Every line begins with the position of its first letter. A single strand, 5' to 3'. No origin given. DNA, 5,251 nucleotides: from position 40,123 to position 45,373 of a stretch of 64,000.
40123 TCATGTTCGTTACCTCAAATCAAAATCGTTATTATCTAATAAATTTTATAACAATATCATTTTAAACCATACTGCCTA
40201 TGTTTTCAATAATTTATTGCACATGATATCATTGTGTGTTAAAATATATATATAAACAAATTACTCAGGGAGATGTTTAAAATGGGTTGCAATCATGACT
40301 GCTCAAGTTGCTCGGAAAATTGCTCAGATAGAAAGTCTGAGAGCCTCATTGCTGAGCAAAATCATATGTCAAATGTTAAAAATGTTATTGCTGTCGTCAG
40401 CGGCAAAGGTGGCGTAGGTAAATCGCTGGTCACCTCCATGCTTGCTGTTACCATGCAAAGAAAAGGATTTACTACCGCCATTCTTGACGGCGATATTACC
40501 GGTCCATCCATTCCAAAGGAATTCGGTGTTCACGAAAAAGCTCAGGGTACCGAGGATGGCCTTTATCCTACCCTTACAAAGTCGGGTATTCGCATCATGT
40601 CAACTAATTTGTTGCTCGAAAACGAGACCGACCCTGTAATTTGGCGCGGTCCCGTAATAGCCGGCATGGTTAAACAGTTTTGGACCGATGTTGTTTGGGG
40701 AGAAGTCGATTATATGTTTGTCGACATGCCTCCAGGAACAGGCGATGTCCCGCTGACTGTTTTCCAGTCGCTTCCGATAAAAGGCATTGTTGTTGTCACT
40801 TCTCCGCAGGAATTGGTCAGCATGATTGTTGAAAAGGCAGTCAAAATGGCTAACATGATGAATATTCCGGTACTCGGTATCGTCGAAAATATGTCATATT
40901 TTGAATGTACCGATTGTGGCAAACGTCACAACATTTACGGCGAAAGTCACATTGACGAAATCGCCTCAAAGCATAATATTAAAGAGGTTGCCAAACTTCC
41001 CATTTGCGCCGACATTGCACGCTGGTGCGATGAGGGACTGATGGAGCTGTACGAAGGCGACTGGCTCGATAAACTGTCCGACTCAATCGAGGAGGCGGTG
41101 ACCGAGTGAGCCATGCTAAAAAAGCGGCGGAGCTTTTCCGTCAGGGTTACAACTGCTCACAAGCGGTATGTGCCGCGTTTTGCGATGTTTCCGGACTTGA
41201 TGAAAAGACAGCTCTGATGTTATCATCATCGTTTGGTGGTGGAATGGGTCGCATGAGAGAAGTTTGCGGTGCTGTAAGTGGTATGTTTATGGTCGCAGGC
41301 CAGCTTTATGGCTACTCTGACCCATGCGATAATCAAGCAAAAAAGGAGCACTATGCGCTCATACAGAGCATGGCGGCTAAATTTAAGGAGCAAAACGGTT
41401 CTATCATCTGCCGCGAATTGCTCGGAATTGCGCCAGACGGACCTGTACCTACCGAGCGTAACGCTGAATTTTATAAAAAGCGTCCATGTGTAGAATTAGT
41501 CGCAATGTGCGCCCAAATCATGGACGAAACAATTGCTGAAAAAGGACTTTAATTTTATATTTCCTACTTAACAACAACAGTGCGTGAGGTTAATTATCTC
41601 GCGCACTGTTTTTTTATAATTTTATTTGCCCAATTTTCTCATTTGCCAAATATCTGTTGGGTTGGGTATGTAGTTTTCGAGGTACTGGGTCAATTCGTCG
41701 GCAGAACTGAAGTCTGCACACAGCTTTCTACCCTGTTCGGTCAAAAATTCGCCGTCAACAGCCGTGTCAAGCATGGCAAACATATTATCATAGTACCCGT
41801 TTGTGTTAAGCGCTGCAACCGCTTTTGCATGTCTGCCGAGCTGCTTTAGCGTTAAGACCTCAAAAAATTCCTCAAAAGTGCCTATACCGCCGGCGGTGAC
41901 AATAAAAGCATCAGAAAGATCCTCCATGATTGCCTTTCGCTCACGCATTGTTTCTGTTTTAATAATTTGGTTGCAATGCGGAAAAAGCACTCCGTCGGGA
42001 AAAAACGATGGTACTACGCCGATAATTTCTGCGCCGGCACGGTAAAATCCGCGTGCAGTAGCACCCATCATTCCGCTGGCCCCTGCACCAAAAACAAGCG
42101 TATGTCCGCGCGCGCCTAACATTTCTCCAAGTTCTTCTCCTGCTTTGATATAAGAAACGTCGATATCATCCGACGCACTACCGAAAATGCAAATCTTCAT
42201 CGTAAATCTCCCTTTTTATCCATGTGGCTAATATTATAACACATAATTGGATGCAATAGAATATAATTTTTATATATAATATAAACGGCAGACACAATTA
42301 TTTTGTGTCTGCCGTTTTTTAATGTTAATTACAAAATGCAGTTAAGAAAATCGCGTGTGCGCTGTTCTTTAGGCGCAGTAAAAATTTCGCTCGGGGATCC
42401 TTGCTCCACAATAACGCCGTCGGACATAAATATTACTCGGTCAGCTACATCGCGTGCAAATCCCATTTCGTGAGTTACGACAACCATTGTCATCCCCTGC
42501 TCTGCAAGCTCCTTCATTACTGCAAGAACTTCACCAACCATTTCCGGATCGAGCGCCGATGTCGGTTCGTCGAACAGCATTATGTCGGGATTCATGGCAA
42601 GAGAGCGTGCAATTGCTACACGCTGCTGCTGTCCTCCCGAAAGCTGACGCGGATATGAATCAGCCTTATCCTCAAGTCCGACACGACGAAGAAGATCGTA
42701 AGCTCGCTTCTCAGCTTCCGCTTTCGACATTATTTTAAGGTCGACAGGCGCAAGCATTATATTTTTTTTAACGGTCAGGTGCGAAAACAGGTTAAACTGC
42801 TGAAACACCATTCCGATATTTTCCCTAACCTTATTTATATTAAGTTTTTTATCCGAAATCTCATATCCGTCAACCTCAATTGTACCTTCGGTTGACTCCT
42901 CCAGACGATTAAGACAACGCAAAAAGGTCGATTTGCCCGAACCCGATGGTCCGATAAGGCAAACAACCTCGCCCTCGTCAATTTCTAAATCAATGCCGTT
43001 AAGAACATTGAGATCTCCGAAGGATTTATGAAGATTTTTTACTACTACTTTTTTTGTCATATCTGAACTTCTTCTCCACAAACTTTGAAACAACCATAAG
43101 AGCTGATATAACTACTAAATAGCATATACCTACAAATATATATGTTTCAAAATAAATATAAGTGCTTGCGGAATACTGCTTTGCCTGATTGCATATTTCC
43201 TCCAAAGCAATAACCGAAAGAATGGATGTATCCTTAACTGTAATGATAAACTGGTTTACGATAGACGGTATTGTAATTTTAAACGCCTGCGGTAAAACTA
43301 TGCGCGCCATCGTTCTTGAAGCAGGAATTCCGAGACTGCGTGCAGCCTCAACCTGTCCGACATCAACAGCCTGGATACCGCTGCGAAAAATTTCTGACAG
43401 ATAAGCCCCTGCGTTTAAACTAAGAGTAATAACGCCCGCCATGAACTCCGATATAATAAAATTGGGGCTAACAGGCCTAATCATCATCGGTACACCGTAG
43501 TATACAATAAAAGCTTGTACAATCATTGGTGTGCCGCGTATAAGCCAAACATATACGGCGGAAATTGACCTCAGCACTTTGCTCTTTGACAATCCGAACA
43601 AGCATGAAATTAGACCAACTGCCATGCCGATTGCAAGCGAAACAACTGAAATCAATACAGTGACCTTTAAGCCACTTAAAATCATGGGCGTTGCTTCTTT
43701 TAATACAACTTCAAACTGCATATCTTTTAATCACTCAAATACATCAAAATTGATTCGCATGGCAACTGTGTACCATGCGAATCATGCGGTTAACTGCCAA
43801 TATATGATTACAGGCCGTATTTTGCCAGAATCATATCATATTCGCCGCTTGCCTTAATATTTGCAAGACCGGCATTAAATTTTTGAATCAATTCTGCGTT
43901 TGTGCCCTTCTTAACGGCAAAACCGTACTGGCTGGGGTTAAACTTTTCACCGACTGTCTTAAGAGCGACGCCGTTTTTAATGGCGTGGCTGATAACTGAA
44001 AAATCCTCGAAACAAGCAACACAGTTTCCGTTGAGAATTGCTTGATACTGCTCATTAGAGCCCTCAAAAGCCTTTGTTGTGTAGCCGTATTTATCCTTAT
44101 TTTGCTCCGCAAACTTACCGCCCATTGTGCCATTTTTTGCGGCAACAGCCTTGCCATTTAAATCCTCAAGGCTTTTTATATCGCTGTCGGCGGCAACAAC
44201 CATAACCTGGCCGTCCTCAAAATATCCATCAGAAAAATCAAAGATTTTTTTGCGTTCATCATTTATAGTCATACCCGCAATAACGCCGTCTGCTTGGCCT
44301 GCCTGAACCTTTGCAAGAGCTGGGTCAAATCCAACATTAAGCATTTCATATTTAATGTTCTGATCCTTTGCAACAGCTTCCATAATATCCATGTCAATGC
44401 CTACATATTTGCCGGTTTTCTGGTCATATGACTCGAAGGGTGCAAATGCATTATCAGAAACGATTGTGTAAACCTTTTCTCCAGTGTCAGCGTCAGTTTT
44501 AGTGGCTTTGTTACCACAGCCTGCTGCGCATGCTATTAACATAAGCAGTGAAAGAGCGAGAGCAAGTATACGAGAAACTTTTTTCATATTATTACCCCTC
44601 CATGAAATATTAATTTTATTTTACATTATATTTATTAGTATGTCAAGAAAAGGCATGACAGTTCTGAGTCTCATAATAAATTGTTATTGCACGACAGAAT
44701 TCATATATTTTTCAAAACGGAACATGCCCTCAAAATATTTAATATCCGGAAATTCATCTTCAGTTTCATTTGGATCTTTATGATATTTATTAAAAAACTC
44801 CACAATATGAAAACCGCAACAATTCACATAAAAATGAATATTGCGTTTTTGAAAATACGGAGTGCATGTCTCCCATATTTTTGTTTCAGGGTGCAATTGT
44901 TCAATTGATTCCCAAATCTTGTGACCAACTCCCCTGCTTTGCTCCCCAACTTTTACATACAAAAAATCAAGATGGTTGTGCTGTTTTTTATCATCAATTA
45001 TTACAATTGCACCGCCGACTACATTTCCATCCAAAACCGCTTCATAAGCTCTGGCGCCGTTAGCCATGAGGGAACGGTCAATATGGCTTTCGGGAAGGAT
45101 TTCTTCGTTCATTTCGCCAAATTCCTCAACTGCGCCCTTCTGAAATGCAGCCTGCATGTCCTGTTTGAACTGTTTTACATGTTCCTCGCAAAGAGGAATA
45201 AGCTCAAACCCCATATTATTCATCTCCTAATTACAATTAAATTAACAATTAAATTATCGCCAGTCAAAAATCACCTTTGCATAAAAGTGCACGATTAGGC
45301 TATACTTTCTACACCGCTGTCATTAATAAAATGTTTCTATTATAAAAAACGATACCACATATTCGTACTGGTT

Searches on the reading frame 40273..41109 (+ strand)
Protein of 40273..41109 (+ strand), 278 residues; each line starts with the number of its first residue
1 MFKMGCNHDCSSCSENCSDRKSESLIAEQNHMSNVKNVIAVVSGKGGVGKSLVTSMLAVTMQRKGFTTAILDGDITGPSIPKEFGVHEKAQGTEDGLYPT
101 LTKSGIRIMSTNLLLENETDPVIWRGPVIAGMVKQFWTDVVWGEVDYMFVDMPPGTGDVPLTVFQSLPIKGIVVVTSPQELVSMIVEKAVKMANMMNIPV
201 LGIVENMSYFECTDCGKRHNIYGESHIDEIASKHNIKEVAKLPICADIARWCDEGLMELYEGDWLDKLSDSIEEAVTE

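Call 46: search_protein_families(library=pfam, proteins=[window:40273-41109:+])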
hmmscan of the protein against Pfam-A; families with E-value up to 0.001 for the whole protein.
window:40273-41109:+ (278 aa): 4 families
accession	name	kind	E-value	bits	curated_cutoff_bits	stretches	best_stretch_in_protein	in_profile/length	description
PF10609.15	ParA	-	7e-87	291.4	27.1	1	34-257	1-224/246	NUBPL iron-transfer P-loop NTPase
PF01656.29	CbiA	-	5.6e-09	36.5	25.4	1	39-177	1-54/125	CobQ/CobB/MinD/ParA nucleotide binding domain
PF02374.21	ArsA_ATPase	-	7.4e-06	25.8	24.3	0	40-74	4-38/305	Anion-transporting ATPase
PF13614.12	AAA_31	-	0.00021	21.7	27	1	37-77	2-42/177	AAA domain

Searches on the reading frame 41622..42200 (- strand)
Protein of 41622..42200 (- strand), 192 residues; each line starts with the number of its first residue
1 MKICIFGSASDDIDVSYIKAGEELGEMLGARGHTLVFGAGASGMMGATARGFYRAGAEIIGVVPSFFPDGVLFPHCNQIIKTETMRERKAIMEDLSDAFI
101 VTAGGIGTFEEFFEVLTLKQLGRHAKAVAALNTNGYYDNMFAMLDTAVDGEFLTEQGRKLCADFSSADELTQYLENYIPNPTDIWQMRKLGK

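Call 46: search_protein_families(library=pfam, proteins=[window:41622-42200:-])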
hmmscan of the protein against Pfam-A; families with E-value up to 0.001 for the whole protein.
window:41622-42200:- (192 aa): 2 families
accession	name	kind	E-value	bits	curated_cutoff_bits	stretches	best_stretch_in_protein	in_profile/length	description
PF03641.19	Lysine_decarbox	-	1.1e-32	113.4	27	1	45-173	1-130/131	Possible lysine decarboxylase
PF18306.6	LDcluster4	-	2.7e-15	56.7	26.3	1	2-117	3-115/151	SLOG cluster4 family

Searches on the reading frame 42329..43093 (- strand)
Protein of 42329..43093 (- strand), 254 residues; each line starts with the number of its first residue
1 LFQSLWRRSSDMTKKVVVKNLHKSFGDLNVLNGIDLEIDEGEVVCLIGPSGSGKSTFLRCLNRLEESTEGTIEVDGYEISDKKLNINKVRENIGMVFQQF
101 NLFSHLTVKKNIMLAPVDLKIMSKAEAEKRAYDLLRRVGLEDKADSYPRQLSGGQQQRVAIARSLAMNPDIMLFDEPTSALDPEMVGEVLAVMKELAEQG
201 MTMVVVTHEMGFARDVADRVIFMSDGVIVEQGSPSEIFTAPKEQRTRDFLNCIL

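Call 46: search_protein_families(library=pfam, proteins=[window:42329-43093:-])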
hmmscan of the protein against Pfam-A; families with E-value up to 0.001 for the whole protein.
window:42329-43093:- (254 aa): 8 families
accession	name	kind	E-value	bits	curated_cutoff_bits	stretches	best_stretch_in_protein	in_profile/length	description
PF00005.33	ABC_tran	-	2.6e-40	138.6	25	1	31-179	1-137/137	ABC transporter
PF13304.12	AAA_21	-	1.1e-12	49.1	27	2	135-210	222-300/304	AAA domain, putative AbiEii toxin, Type IV TA system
PF02463.25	SMC_N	-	6.8e-09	35.9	40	1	36-219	20-207/220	RecF/RecN/SMC N terminal domain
PF13175.12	AAA_15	-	2.7e-05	24.4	32.1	0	36-99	19-85/374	AAA ATPase domain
PF09818.15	ABC_ATPase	-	4.4e-05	23.1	23.2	0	150-225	157-248/283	P-loop domain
PF13555.12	AAA_29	-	0.00028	21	27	1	33-58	14-39/61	P-loop containing region of AAA domain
PF13191.12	AAA_16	-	0.00036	21.5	32.6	1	40-67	23-51/167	AAA ATPase domain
PF13476.12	AAA_23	-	0.00099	20.2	27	0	23-61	8-39/201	AAA domain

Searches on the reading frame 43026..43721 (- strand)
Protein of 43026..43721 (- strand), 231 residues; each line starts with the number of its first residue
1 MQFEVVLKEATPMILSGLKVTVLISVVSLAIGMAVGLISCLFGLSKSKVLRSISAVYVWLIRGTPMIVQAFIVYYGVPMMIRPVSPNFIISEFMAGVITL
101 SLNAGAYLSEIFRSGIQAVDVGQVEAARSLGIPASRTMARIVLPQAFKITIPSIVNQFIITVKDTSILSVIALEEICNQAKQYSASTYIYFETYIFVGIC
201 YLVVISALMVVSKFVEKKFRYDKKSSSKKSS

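Call 46: search_protein_families(library=pfam, proteins=[window:43026-43721:-])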
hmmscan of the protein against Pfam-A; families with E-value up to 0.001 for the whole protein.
window:43026-43721:- (231 aa): 1 family
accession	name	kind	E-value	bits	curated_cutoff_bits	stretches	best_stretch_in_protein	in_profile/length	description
PF00528.27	BPD_transp_1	-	1.4e-24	87.3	26.4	1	37-220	3-183/184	Binding-protein-dependent transport system inner membrane component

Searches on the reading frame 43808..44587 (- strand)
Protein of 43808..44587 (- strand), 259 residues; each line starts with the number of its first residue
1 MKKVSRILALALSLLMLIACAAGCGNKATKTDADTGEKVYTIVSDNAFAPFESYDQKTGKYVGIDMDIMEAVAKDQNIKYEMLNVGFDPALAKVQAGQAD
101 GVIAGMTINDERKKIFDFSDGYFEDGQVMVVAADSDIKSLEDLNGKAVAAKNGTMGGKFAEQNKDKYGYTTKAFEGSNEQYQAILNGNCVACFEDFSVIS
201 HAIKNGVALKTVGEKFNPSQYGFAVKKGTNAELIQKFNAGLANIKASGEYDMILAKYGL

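Call 46: search_protein_families(library=pfam, proteins=[window:43808-44587:-])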
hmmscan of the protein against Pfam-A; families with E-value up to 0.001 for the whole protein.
window:43808-44587:- (259 aa): 3 families
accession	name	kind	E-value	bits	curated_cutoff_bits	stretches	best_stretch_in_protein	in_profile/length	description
PF00497.25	SBP_bac_3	-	9e-34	116.5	26.4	1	41-258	2-130/132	Bacterial extracellular solute-binding proteins, family 3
PF12974.12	Phosphonate-bd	-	3.5e-07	30.3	27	1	82-258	50-230/242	ABC transporter, phosphonate, periplasmic substrate-binding protein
PF10613.14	Lig_chan-Glu_bd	-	1.2e-06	29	30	1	57-131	24-111/115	Ligated ion channel L-glutamate- and glycine-binding site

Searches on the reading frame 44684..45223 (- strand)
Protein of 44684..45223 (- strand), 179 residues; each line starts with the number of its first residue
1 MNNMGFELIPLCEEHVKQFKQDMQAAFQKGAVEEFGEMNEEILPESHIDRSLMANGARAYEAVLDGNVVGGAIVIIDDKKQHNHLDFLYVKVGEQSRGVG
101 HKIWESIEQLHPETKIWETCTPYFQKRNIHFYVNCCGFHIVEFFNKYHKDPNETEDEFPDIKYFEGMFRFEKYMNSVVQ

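Call 46: search_protein_families(library=pfam, proteins=[window:44684-45223:-])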
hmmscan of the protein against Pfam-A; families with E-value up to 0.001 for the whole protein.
window:44684-45223:- (179 aa): 5 families
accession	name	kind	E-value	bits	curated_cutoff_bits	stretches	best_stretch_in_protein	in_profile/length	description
PF00583.31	Acetyltransf_1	-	3.2e-09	37.5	20.7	1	44-138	21-116/116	Acetyltransferase (GNAT) family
PF13508.13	Acetyltransf_7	-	6.8e-05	23.6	27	1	60-138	6-82/84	Acetyltransferase (GNAT) domain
PF12568.14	PanZ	-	0.00032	20.6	22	1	42-139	21-121/128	Acetyltransferase (GNAT) domain, PanZ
PF13673.13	Acetyltransf_10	-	0.00049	20.5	23.6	1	41-110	15-79/128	Acetyltransferase (GNAT) domain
PF13420.13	Acetyltransf_4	-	0.00086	19.8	24.3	0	54-157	46-153/155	Acetyltransferase (GNAT) domain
